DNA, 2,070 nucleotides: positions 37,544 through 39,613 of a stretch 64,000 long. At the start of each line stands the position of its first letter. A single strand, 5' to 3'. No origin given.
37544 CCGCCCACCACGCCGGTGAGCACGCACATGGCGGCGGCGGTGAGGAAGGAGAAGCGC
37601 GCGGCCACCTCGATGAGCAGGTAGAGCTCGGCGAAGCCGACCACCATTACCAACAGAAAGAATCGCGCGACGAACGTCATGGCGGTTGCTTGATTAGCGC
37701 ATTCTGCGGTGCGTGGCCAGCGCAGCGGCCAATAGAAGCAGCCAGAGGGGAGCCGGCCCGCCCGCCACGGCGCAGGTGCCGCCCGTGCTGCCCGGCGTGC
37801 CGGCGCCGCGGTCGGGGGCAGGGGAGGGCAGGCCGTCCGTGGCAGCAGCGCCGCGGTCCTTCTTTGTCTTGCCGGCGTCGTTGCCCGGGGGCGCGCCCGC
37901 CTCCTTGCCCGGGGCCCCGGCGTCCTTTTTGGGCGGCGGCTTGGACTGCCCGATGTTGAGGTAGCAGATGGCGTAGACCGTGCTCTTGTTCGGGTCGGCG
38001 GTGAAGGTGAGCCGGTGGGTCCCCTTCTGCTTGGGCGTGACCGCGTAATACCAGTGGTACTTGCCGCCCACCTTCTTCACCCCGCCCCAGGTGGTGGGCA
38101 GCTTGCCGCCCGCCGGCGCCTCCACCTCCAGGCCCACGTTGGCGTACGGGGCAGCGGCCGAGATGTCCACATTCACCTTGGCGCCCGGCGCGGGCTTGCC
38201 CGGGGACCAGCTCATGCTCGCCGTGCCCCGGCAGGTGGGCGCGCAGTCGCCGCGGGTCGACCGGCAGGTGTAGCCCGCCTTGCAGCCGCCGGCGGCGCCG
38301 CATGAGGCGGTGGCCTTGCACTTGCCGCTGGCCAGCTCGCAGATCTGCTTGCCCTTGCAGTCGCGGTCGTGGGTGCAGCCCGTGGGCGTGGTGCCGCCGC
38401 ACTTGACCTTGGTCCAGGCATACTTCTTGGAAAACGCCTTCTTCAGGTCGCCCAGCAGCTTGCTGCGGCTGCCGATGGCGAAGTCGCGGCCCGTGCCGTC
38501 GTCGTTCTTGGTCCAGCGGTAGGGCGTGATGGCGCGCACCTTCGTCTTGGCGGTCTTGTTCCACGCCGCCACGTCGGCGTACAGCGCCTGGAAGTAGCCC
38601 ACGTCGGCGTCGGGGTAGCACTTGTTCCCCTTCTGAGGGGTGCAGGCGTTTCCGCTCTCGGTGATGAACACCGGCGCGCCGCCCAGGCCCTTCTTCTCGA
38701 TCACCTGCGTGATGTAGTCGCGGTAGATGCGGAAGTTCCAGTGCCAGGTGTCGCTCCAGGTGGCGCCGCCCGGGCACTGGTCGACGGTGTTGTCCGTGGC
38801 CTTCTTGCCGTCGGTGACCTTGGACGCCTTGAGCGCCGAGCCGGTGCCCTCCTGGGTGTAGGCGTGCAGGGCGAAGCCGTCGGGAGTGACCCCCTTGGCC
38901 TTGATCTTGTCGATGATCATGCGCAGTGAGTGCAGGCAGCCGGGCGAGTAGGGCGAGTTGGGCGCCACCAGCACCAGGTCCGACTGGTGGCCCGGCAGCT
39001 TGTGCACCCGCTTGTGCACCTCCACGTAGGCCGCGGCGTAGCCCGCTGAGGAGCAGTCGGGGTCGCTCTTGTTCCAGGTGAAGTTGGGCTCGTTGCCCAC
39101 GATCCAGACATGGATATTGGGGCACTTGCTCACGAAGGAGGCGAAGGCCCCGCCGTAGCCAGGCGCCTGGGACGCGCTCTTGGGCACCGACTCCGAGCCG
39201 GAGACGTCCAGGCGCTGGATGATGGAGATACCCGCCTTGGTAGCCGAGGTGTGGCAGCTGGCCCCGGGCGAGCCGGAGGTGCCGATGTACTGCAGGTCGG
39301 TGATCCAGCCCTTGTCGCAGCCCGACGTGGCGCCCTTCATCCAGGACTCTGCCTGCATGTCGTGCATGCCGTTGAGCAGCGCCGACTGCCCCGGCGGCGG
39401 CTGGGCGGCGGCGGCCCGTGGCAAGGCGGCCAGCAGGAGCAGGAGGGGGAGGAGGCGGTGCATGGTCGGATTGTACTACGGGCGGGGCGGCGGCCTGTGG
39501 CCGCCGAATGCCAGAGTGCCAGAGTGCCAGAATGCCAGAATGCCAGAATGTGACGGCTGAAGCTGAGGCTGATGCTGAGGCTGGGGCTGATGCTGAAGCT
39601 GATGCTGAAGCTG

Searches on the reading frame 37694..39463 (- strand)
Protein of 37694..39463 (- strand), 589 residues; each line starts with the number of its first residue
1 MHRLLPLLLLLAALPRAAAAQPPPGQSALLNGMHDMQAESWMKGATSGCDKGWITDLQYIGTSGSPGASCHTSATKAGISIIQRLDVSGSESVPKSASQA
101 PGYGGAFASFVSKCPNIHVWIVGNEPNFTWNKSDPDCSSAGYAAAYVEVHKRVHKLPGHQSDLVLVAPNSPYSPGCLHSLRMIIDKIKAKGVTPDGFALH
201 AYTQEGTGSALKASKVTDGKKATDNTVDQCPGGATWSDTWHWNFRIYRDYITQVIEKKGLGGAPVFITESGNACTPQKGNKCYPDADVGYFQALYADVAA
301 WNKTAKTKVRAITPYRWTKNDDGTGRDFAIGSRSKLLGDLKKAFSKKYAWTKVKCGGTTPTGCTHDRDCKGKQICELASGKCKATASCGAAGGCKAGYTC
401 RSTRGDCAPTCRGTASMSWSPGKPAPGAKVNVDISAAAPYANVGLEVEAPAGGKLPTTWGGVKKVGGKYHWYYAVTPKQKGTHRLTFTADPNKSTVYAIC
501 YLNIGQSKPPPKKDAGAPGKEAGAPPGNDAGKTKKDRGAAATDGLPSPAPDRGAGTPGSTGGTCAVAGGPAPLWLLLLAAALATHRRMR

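Call 9: search_protein_families(library=pfam, proteins=[window:37694-39463:-], max_evalue=0.001)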
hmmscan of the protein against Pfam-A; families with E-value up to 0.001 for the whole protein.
window:37694-39463:- (589 aa): 0 families

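Call 25: search_protein_families(library=ncbifam, proteins=[window:37694-39463:-], max_evalue=0.01)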
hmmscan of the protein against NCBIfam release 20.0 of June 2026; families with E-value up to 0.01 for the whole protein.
window:37694-39463:- (589 aa): 1 family
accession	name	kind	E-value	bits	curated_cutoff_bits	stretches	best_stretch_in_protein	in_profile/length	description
NF045638.1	Mrt_dep_phytase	exception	0.0018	17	440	1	520-588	363-429/430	myxosortase-dependent phytase-like phosphatase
